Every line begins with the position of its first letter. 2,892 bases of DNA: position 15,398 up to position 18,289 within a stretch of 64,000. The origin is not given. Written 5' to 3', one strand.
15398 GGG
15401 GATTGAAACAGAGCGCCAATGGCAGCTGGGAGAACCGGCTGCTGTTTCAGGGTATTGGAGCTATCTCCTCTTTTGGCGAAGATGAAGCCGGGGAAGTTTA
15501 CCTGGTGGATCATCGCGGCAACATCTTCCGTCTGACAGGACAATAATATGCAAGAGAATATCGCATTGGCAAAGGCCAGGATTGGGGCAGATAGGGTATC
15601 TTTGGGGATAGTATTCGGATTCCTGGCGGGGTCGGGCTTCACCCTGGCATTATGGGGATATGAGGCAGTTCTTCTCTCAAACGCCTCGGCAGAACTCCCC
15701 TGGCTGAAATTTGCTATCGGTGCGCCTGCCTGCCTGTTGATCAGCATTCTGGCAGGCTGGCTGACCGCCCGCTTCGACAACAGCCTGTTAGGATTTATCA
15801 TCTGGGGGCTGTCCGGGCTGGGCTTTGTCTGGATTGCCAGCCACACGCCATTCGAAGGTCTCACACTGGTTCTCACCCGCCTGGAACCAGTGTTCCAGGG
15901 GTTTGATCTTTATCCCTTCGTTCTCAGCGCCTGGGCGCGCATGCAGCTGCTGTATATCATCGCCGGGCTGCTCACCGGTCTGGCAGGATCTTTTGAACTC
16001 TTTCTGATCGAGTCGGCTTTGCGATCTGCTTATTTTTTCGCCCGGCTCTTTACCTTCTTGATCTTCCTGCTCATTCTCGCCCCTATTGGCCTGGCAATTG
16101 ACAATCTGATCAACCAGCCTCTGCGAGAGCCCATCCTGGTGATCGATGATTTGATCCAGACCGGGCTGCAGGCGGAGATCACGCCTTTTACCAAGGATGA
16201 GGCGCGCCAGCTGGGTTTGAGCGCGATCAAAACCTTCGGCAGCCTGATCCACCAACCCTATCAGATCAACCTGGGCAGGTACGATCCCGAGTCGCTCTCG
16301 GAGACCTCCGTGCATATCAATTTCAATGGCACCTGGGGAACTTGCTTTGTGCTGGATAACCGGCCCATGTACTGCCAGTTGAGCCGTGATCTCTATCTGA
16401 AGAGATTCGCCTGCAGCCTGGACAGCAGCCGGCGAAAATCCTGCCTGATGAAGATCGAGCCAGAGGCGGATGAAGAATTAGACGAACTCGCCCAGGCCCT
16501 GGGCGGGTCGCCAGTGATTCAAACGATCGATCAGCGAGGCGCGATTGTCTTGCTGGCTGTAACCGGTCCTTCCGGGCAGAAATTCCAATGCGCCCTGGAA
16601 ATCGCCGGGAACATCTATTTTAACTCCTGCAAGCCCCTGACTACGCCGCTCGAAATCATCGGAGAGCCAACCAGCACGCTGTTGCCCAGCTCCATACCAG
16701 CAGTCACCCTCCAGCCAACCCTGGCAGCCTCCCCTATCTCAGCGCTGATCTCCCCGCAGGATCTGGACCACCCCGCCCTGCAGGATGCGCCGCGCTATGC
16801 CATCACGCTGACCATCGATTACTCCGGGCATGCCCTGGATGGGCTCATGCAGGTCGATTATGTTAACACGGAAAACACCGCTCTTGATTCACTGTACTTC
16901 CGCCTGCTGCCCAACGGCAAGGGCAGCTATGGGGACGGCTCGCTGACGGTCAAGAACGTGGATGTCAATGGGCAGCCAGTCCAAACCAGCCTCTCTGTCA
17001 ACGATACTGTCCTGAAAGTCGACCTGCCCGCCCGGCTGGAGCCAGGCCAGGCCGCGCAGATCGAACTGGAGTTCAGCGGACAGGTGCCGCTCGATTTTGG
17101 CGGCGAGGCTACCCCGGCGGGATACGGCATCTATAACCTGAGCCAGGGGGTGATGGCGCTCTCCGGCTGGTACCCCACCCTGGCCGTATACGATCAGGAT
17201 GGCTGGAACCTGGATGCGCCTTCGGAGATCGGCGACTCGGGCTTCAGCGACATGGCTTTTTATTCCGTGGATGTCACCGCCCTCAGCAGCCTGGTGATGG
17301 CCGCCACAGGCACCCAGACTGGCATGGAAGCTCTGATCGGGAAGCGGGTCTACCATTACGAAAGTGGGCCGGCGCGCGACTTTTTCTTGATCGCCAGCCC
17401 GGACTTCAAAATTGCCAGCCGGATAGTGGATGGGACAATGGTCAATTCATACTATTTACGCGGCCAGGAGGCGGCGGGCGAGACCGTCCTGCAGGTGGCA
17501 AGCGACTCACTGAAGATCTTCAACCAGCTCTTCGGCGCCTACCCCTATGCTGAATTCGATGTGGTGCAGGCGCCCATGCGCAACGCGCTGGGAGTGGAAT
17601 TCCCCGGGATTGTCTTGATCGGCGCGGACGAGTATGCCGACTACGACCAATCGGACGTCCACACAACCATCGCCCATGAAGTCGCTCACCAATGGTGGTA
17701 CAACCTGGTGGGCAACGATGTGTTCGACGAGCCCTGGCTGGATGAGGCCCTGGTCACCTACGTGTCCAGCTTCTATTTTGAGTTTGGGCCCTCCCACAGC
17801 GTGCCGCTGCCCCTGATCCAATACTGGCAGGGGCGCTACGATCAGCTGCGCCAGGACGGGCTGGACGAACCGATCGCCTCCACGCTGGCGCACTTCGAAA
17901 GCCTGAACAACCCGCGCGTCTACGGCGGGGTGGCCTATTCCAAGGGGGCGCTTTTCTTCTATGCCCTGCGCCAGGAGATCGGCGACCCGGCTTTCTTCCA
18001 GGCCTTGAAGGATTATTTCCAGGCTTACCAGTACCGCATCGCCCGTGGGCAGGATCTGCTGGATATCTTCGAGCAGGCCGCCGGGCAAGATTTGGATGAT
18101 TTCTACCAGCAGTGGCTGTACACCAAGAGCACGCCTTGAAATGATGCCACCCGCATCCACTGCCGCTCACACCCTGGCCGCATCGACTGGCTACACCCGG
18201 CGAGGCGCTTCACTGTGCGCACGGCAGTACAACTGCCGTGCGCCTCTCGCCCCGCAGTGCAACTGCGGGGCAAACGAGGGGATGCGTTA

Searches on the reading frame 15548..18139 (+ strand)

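Call 39: search_protein_families(library=ncbifam, max_evalue=1e-10, proteins=[window:15548-18139:+])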
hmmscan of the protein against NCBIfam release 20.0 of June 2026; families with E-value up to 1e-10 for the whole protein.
window:15548-18139:+ (863 aa): 2 families
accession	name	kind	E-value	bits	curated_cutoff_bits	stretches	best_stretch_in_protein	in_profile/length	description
TIGR02412.1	pepN_strep_liv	equivalog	2e-25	89.3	591.2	1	645-860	222-442/832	aminopeptidase N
TIGR02411.1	leuko_A4_hydro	equivalog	1.1e-14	54.1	761.7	1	653-840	228-416/600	leukotriene-A(4) hydrolase/aminopeptidase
